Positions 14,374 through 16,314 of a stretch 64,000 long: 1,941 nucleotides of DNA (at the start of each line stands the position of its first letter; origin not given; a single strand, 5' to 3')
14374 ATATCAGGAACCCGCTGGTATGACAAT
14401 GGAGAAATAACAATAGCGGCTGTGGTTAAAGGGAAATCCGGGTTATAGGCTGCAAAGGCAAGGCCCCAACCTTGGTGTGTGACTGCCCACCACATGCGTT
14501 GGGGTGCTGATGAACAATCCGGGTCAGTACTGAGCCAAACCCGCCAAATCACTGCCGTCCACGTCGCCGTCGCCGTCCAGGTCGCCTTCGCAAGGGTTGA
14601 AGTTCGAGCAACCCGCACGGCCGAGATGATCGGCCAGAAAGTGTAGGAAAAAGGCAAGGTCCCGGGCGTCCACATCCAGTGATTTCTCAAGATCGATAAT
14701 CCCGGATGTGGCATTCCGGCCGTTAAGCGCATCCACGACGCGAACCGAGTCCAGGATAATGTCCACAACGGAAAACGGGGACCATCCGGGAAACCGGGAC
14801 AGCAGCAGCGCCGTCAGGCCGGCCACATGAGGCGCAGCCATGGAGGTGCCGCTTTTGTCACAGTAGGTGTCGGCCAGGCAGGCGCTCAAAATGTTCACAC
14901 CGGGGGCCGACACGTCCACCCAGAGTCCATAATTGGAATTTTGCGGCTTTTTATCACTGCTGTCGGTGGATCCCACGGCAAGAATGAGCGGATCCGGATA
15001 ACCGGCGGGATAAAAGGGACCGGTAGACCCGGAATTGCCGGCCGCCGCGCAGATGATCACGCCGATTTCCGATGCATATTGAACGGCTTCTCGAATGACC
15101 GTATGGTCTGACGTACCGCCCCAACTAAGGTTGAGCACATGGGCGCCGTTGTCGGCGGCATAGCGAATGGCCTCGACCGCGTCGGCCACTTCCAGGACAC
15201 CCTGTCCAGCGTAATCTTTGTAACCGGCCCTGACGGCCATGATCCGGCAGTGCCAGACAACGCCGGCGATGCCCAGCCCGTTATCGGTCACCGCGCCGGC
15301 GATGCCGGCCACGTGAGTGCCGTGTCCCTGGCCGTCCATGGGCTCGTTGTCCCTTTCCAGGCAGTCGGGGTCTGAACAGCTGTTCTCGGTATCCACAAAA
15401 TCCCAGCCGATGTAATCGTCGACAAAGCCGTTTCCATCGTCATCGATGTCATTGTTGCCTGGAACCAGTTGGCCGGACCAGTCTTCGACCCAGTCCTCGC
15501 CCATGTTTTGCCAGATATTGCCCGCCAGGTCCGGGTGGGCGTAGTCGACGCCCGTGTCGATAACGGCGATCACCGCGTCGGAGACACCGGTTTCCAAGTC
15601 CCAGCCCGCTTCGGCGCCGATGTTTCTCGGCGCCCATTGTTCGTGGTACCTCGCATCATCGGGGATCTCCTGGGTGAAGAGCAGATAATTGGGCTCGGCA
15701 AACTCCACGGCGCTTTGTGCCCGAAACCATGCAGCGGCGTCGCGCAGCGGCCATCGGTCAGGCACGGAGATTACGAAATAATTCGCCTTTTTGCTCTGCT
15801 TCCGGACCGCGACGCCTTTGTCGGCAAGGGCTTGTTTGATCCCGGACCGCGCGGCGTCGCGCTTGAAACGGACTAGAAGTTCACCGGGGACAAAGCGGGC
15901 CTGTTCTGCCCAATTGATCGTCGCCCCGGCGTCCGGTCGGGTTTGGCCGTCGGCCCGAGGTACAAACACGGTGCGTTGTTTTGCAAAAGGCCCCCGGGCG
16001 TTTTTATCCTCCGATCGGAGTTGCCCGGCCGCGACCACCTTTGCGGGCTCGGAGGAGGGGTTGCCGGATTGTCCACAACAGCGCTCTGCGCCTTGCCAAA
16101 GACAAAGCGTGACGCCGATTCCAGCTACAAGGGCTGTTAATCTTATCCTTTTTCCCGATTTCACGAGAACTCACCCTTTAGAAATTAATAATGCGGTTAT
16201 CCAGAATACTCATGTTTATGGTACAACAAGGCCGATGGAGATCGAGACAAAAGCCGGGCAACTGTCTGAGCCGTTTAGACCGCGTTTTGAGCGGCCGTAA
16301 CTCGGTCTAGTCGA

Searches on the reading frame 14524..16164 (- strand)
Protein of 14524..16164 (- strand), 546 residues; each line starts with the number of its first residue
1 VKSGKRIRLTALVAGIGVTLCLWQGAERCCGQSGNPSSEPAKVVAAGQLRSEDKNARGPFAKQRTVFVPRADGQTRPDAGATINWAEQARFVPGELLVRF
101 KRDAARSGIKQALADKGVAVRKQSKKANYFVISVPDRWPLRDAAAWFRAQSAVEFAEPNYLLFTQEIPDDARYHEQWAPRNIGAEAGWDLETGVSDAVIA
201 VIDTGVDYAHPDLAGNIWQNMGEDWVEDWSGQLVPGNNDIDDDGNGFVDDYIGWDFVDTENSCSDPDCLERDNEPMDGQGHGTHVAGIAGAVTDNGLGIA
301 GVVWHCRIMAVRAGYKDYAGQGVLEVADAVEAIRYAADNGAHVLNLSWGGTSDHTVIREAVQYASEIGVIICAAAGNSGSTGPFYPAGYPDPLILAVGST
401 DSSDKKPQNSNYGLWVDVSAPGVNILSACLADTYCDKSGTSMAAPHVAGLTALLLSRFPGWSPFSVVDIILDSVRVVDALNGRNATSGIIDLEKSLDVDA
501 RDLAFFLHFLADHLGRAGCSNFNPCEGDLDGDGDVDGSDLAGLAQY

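Call 17: search_protein_families(library=pfam, proteins=[window:14524-16164:-], max_evalue=0.0001)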
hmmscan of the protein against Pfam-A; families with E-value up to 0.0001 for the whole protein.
window:14524-16164:- (546 aa): 2 families
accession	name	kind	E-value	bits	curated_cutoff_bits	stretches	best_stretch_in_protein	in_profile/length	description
PF00082.27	Peptidase_S8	-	3.5e-51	174.7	21.8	1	196-474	3-273/288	Subtilase family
PF22148.1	Fervidolysin_NPro-like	-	9.8e-11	42.3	21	1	82-159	6-81/81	Fervidolysin N-terminal prodomain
